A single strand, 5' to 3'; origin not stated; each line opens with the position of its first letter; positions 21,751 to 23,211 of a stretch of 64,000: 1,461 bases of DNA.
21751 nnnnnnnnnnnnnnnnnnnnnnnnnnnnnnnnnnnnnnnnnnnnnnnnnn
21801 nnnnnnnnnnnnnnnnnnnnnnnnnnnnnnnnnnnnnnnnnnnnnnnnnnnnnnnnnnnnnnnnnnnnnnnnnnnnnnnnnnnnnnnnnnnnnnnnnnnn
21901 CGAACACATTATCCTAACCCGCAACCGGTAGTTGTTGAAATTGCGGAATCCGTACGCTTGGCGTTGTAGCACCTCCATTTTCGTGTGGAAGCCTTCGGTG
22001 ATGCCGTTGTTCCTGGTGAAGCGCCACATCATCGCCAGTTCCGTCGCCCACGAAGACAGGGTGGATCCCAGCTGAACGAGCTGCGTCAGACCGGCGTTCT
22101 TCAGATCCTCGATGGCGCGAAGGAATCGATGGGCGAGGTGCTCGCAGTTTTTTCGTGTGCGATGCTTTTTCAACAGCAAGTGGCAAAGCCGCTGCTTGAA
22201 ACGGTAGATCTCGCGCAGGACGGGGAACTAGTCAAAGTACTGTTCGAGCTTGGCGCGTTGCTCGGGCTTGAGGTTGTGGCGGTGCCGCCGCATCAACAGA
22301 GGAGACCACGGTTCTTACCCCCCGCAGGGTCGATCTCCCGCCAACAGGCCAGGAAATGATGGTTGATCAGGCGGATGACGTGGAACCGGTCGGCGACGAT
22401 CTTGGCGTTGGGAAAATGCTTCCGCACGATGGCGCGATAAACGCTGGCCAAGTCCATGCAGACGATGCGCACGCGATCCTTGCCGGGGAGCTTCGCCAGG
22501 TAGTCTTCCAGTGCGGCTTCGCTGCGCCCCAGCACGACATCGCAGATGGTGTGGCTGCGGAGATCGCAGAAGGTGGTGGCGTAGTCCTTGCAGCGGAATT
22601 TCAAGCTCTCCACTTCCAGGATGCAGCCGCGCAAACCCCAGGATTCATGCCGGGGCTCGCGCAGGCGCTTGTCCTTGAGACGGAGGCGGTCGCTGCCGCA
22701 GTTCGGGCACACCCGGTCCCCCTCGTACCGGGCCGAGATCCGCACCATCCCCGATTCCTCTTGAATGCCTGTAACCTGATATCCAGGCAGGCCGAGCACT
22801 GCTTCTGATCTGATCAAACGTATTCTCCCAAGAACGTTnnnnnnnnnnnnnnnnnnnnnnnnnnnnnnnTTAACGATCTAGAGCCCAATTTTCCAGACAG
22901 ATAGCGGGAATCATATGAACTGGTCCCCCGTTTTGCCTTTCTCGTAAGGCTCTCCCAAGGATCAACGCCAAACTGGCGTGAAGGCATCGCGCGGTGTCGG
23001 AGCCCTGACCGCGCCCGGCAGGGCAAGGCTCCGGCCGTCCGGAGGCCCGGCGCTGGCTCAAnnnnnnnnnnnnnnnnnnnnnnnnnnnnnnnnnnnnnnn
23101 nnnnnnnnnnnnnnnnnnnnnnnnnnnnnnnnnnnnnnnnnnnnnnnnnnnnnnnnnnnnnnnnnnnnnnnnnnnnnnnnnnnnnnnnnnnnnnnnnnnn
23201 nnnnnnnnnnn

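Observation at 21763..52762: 51-nt direct repeat of the tRNA-Pro 3' half brackets a 30.9-kb segment: att-like signature of an integrated island carrying the giant gene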

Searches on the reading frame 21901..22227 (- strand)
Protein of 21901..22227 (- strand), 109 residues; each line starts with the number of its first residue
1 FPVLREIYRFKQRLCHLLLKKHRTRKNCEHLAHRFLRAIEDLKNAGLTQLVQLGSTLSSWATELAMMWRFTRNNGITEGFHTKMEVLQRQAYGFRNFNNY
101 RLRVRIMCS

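Call 23: search_protein_families(library=pfam, proteins=[window:21901-22227:-], max_evalue=0.01)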
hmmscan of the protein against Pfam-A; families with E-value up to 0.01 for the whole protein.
window:21901-22227:- (109 aa): 1 family
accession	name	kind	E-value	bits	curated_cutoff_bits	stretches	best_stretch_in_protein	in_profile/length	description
PF01610.23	DDE_Tnp_ISL3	-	5.9e-21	75.8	23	1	3-104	144-240/240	Transposase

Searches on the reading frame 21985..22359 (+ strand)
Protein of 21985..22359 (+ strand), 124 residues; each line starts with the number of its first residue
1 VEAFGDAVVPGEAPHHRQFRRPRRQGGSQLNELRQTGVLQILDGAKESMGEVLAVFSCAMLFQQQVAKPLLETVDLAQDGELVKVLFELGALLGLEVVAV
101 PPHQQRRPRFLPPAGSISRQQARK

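Call 6: search_protein_families(library=pfam, proteins=[window:21985-22359:+], max_evalue=0.01)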
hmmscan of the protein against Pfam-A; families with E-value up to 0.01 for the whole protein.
window:21985-22359:+ (124 aa): 0 families

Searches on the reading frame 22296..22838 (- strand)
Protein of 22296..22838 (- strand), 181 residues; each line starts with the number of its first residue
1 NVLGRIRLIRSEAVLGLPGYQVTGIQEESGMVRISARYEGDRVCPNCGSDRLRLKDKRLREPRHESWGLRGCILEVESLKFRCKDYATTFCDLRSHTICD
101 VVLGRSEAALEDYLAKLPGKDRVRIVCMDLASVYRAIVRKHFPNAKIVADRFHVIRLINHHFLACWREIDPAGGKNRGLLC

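Call 23: search_protein_families(library=pfam, proteins=[window:22296-22838:-], max_evalue=0.01)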
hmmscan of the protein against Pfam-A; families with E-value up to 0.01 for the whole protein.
window:22296-22838:- (181 aa): 2 families
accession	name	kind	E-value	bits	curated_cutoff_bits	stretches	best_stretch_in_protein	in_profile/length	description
PF01610.23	DDE_Tnp_ISL3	-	1.8e-22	80.7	23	1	84-165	12-97/240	Transposase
PF14690.11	Zn_ribbon_ISL3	-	3.9e-07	30.8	25.5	1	43-85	4-46/47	zinc-finger of transposase IS204/IS1001/IS1096/IS1165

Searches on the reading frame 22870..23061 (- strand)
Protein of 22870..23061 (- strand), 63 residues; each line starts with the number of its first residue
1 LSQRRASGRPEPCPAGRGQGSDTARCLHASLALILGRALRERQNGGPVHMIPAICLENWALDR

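Call 82: search_protein_families(library=pfam, proteins=[window:22870-23061:-], max_evalue=1)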
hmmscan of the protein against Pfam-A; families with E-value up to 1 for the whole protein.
window:22870-23061:- (63 aa): 0 families
